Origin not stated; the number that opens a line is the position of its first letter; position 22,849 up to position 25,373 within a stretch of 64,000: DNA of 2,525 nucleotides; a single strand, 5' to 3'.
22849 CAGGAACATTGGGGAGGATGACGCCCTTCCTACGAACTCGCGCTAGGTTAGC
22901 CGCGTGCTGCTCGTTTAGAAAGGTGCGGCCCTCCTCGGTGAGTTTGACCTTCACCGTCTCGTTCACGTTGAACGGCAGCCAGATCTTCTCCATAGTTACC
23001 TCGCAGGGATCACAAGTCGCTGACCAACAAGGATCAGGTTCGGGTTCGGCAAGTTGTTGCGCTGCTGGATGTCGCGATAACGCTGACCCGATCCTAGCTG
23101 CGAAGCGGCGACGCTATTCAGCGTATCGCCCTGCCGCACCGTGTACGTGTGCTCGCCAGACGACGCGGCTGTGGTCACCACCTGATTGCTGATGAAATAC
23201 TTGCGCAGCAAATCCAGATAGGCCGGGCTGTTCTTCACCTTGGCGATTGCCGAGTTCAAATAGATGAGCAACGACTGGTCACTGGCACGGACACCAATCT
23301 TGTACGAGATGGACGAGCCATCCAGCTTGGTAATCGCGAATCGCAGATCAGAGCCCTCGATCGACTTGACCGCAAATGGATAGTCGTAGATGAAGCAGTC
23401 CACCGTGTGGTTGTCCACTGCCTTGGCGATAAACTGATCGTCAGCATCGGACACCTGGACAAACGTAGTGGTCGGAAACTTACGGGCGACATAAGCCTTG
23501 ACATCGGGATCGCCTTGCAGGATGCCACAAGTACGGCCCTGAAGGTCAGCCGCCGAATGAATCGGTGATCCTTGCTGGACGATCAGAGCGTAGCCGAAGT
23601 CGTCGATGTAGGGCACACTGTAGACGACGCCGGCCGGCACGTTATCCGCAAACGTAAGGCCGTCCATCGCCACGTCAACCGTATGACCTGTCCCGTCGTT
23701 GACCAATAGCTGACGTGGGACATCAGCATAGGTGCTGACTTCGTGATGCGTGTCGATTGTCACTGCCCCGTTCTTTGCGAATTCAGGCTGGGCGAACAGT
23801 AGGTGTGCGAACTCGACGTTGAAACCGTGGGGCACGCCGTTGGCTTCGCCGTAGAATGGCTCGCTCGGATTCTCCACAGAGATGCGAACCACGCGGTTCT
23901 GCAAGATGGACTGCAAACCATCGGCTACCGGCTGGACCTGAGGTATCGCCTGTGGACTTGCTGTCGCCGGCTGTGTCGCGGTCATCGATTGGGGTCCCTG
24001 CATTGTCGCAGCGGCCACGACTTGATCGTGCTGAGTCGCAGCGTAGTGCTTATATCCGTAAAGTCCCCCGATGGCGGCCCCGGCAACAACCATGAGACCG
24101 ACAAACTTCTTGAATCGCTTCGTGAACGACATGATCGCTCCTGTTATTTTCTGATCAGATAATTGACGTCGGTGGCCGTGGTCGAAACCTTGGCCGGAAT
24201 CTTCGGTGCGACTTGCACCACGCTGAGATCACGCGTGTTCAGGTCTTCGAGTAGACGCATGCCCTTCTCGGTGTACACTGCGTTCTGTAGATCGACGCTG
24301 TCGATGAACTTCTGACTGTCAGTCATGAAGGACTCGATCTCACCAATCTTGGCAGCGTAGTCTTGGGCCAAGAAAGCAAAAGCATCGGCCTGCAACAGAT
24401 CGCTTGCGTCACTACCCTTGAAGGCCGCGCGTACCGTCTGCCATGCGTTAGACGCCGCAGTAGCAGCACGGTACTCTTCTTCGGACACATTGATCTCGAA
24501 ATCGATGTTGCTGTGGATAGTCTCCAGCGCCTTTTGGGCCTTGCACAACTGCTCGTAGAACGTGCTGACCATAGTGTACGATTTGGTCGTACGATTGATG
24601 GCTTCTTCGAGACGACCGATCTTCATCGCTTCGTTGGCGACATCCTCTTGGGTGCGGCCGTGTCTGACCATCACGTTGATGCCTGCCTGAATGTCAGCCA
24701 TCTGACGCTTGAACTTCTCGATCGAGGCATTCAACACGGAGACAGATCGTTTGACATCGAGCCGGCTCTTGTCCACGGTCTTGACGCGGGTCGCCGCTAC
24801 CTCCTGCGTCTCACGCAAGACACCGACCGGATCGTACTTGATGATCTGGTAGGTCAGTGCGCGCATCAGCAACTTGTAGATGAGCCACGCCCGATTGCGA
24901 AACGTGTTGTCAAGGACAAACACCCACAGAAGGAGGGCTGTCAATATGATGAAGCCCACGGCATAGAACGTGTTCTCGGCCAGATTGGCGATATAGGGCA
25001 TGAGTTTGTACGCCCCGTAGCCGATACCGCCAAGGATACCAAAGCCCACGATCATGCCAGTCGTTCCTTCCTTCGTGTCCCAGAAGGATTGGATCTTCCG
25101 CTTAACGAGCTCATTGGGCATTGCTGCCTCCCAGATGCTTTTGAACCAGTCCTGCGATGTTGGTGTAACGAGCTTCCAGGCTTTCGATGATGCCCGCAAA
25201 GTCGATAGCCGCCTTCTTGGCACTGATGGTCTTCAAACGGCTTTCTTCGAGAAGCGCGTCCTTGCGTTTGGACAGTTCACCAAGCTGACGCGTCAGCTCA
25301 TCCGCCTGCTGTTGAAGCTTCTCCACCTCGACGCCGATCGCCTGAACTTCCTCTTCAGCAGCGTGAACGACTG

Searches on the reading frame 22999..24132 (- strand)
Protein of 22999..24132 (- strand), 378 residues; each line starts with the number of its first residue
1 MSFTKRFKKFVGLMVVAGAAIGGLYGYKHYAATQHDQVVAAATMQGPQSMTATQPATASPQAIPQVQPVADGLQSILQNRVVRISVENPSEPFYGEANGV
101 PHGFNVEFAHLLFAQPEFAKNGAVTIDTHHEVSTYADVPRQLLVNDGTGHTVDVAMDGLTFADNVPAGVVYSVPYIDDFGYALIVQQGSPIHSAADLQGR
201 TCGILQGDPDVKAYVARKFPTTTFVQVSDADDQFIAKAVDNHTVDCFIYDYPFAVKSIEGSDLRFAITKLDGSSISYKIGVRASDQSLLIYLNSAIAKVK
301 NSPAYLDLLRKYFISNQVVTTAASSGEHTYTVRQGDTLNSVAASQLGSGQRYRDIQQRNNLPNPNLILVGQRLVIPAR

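Call 42: search_protein_families(library=pfam, proteins=[window:22999-24132:-], max_evalue=0.001)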
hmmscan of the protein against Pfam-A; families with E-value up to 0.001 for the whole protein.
window:22999-24132:- (378 aa): 2 families
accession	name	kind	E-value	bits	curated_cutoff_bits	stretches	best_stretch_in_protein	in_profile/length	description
PF01476.26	LysM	-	3e-11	43.5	20.9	1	330-376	1-43/43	LysM domain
PF00497.25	SBP_bac_3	-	3.1e-08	33.9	26.4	1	83-313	2-130/132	Bacterial extracellular solute-binding proteins, family 3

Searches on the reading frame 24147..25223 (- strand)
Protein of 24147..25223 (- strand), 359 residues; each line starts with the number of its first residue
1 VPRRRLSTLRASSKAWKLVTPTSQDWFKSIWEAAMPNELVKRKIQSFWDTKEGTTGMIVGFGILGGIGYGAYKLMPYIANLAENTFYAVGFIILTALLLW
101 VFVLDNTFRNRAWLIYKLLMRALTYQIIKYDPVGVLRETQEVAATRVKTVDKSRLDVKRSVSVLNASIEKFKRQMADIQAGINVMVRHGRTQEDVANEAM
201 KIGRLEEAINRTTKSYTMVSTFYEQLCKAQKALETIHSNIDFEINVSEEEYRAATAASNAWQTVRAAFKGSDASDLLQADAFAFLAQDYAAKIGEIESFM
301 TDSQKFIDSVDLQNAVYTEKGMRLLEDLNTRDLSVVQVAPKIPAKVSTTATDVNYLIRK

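Call 42: search_protein_families(library=pfam, proteins=[window:24147-25223:-], max_evalue=0.001)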
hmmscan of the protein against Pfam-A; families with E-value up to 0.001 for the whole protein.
window:24147-25223:- (359 aa): 1 family
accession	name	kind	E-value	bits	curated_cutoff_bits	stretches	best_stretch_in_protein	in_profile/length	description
PF16088.10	BORCS7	-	0.00088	19.9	27.3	0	169-235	22-88/103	BLOC-1-related complex sub-unit 7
